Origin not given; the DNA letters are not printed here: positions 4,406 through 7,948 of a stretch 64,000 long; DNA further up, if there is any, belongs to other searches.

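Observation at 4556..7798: Single-polypeptide terminator-ruler-polymerase glycan synthase: methyltransferase + ~150-aa coiled coil + (ST)n linker + GT2 + GT4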

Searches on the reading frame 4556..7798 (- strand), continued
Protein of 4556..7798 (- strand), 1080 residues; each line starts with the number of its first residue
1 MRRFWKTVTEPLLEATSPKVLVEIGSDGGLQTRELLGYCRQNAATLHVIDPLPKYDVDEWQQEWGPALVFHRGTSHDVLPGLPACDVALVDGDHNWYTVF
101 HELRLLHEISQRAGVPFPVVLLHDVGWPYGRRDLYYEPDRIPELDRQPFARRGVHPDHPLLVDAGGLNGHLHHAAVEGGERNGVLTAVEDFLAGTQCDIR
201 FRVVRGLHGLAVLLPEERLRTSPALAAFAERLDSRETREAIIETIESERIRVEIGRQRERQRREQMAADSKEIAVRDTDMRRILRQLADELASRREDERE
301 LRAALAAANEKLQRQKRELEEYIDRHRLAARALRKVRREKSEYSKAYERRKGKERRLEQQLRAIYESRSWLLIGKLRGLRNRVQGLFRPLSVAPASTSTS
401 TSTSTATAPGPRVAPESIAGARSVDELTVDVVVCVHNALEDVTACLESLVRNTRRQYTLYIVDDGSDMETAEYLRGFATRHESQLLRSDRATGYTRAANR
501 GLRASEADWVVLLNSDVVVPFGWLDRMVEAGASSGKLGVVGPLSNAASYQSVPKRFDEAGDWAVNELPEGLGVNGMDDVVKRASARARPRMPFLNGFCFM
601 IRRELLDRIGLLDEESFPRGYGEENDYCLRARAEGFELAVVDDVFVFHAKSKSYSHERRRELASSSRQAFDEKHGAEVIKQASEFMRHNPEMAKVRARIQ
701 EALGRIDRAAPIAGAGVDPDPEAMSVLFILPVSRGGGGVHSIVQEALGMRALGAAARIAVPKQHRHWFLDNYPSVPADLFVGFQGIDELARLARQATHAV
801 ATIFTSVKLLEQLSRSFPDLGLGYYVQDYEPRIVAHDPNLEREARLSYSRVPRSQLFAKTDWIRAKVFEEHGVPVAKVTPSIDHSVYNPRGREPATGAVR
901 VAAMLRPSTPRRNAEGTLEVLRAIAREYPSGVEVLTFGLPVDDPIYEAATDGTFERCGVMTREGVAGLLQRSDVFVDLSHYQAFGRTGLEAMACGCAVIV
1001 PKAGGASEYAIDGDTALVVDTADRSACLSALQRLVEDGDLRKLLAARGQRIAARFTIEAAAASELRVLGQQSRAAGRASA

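Call 66: search_protein_families(library=pfam, proteins=[L017:4803-7280:+, L018:7481-10111:+, L021:3419-5641:+, L023:7679-10015:+, L012:8186-10339:+, L039:8180-9994:+, L048:7430-10003:+, L075:8165-10003:+, L058:8348-9997:+, L014:9662-11866:+], max_evalue=0.001)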
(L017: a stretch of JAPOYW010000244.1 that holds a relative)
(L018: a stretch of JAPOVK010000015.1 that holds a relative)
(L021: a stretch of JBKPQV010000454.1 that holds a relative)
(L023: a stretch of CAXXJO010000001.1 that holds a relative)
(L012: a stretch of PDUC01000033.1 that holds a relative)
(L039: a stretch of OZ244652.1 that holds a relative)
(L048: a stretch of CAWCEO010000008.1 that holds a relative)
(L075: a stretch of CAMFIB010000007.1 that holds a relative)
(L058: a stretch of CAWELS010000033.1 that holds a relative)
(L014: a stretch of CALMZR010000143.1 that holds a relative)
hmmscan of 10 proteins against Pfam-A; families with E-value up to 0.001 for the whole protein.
L017:4803-7280:+ (826 aa): 2 families
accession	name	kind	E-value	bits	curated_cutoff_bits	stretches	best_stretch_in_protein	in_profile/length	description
PF13469.12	Sulfotransfer_3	-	3.5e-07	31.1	27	1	22-208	2-207/216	Sulfotransferase family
PF14662.11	KASH_CCD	-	0.00012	22.6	43.3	0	352-433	52-132/191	Coiled-coil region of CCDC155 or KASH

L018:7481-10111:+ (877 aa): 1 family
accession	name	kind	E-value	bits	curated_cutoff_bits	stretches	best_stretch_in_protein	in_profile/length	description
PF13469.12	Sulfotransfer_3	-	2.8e-09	38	27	1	45-234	2-210/216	Sulfotransferase family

L021:3419-5641:+ (741 aa): 1 family
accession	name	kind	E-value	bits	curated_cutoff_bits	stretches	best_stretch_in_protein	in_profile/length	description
PF04230.19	PS_pyruv_trans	-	5.8e-21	76.1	25.3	1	24-313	1-277/280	Polysaccharide pyruvyl transferase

L023:7679-10015:+ (779 aa): 2 families
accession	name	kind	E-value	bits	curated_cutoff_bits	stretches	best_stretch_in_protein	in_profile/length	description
PF13469.12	Sulfotransfer_3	-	1.2e-09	39.1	27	1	8-197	2-210/216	Sulfotransferase family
PF14662.11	KASH_CCD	-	0.00033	21.1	43.3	0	451-558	79-182/191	Coiled-coil region of CCDC155 or KASH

L012:8186-10339:+ (718 aa): 0 families

L039:8180-9994:+ (605 aa): 0 families

L048:7430-10003:+ (858 aa): 1 family
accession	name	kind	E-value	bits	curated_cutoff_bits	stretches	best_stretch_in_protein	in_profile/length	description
PF04230.19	PS_pyruv_trans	-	1.2e-21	78.3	25.3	1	44-334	1-277/280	Polysaccharide pyruvyl transferase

L075:8165-10003:+ (613 aa): 1 family
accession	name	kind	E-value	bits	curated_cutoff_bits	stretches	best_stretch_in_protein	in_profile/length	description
PF13578.12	Methyltransf_24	-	6e-25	88.6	26.3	1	74-190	1-105/105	Methyltransferase domain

L058:8348-9997:+ (550 aa): 5 families
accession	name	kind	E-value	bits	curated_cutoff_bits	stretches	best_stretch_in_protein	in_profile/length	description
PF13489.12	Methyltransf_23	-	1.1e-10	41.9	27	1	81-156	20-96/164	Methyltransferase domain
PF08242.18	Methyltransf_12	-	2.9e-08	34.7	30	1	88-157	1-81/98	Methyltransferase domain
PF13649.12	Methyltransf_25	-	6.7e-08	33.6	27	1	87-164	1-87/97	Methyltransferase domain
PF08241.18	Methyltransf_11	-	7.5e-08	33.4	21.2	1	88-158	1-77/95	Methyltransferase domain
PF10473.14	CENP-F_leu_zip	-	0.00032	21.2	34.5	0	352-435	18-101/140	Leucine-rich repeats of kinetochore protein Cenp-F/LEK1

L014:9662-11866:+ (735 aa): 1 family
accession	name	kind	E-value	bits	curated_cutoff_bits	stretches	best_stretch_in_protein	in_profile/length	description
PF13578.12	Methyltransf_24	-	5.1e-10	40.6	26.3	1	135-237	1-104/105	Methyltransferase domain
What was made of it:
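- The head is swappable for sulfo- and pyruvyl-transferases on the same polymerase (call 66).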

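Call 71: search_protein_families(library=pfam, proteins=[L001:1347-2720:-, L001:8739-9497:+, L009:9246-9974:+, L018:14551-16134:+, L054:7950-9308:+, L075:13561-14988:-, L081:6172-6972:-], max_evalue=0.01)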
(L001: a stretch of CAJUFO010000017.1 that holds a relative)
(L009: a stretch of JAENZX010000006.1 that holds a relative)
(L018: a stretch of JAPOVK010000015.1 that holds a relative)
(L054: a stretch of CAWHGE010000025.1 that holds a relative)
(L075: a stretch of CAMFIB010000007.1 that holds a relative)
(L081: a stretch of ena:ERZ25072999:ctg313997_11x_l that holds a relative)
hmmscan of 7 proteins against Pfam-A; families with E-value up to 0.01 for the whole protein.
L001:1347-2720:- (458 aa): 5 families
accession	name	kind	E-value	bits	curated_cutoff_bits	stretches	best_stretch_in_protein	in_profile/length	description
PF00005.33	ABC_tran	-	1.1e-23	84.7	25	1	67-199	1-136/137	ABC transporter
PF14524.12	Wzt_C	-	2.8e-20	73.2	30.4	1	308-432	7-132/143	Wzt C-terminal domain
PF13555.12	AAA_29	-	0.00014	22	27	1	69-105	14-50/61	P-loop containing region of AAA domain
PF13304.12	AAA_21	-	0.0014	19.2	27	1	81-98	3-20/304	AAA domain, putative AbiEii toxin, Type IV TA system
PF13175.12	AAA_15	-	0.0073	16.4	32.1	0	82-103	28-49/374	AAA ATPase domain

L001:8739-9497:+ (253 aa): 4 families
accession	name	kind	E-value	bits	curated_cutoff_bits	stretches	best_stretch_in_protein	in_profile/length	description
PF00005.33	ABC_tran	-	2.6e-21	77.1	25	1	45-176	1-135/137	ABC transporter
PF13304.12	AAA_21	-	1.3e-10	42.2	27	2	107-212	191-303/304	AAA domain, putative AbiEii toxin, Type IV TA system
PF03308.22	MeaB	-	0.0028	17.1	23.1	1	39-75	17-53/273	Methylmalonyl Co-A mutase-associated GTPase MeaB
PF13555.12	AAA_29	-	0.0067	16.6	27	0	51-86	18-52/61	P-loop containing region of AAA domain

L009:9246-9974:+ (243 aa): 8 families
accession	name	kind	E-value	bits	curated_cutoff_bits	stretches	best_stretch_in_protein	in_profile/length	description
PF00005.33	ABC_tran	-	9e-23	81.8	25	1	46-177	1-135/137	ABC transporter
PF13304.12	AAA_21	-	4.8e-07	30.6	27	1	60-81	3-30/304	AAA domain, putative AbiEii toxin, Type IV TA system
PF13555.12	AAA_29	-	1.3e-05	25.3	27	1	54-90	20-55/61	P-loop containing region of AAA domain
PF00004.35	AAA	-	5.2e-05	24.1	21.2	1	61-195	3-90/131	ATPase family associated with various cellular activities (AAA)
PF13476.12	AAA_23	-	0.00089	20.4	27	1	58-86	21-49/201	AAA domain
PF02463.25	SMC_N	-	0.00099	19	40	0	48-77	17-45/220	RecF/RecN/SMC N terminal domain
PF13175.12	AAA_15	-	0.0014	18.8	32.1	1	44-82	12-49/374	AAA ATPase domain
PF13401.12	AAA_22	-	0.0042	17.8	27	0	57-206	6-121/130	AAA domain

L018:14551-16134:+ (528 aa): 6 families
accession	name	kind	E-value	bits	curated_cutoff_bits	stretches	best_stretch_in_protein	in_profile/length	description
PF13469.12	Sulfotransfer_3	-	9e-23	82.1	27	1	288-478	2-212/216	Sulfotransferase family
PF00005.33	ABC_tran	-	2.7e-19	70.6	25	1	72-203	1-135/137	ABC transporter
PF00685.33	Sulfotransfer_1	-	4.7e-06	26.6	22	1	286-430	2-126/255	Sulfotransferase domain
PF00006.31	ATP-synt_ab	-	0.0022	18.1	29.5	1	74-103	6-35/213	ATP synthase alpha/beta family, nucleotide-binding domain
PF13555.12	AAA_29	-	0.0058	16.8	27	0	77-110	17-50/61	P-loop containing region of AAA domain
PF13304.12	AAA_21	-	0.0084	16.6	27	0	86-113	3-36/304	AAA domain, putative AbiEii toxin, Type IV TA system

L054:7950-9308:+ (453 aa): 9 families
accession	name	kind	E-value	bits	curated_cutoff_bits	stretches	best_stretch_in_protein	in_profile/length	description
PF14524.12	Wzt_C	-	1.1e-28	100.5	30.4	1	301-436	3-141/143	Wzt C-terminal domain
PF00005.33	ABC_tran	-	8.9e-21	75.4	25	1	74-205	1-135/137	ABC transporter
PF13304.12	AAA_21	-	1.6e-05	25.6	27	1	87-109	2-24/304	AAA domain, putative AbiEii toxin, Type IV TA system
PF13555.12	AAA_29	-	5.9e-05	23.2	27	1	76-112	14-50/61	P-loop containing region of AAA domain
PF13604.12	AAA_30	-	0.001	19.3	27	0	84-118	18-52/191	AAA domain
PF25199.1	nSTAND_NTPase5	-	0.0025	18.1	34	0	83-109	40-66/145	Novel STAND NTPase 5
PF13476.12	AAA_23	-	0.0051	17.9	27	0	69-102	5-37/201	AAA domain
PF02463.25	SMC_N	-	0.0052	16.7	40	0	66-108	5-48/220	RecF/RecN/SMC N terminal domain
PF00004.35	AAA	-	0.0061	17.4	21.2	0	89-212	3-73/131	ATPase family associated with various cellular activities (AAA)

L075:13561-14988:- (476 aa): 6 families
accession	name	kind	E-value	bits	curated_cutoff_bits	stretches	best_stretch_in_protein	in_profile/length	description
PF14524.12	Wzt_C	-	5.6e-32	111.1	30.4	1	330-465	4-142/143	Wzt C-terminal domain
PF00005.33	ABC_tran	-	4.4e-21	76.3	25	1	90-222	1-136/137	ABC transporter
PF13304.12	AAA_21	-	8.6e-05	23.2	27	1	104-120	3-19/304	AAA domain, putative AbiEii toxin, Type IV TA system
PF13476.12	AAA_23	-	9.4e-05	23.6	27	1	92-126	14-45/201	AAA domain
PF13555.12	AAA_29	-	0.00036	20.7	27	1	94-120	16-42/61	P-loop containing region of AAA domain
PF02463.25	SMC_N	-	0.0035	17.2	40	0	92-125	17-49/220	RecF/RecN/SMC N terminal domain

L081:6172-6972:- (266 aa): 4 families
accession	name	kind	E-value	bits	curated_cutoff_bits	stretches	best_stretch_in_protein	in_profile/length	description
PF00005.33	ABC_tran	-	1.6e-21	77.7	25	1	51-182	2-135/137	ABC transporter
PF13304.12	AAA_21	-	7.1e-06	26.7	27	1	64-83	3-22/304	AAA domain, putative AbiEii toxin, Type IV TA system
PF13555.12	AAA_29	-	0.0023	18.1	27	1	54-86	16-48/61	P-loop containing region of AAA domain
PF13175.12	AAA_15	-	0.0093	16.1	32.1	0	51-87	15-50/374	AAA ATPase domain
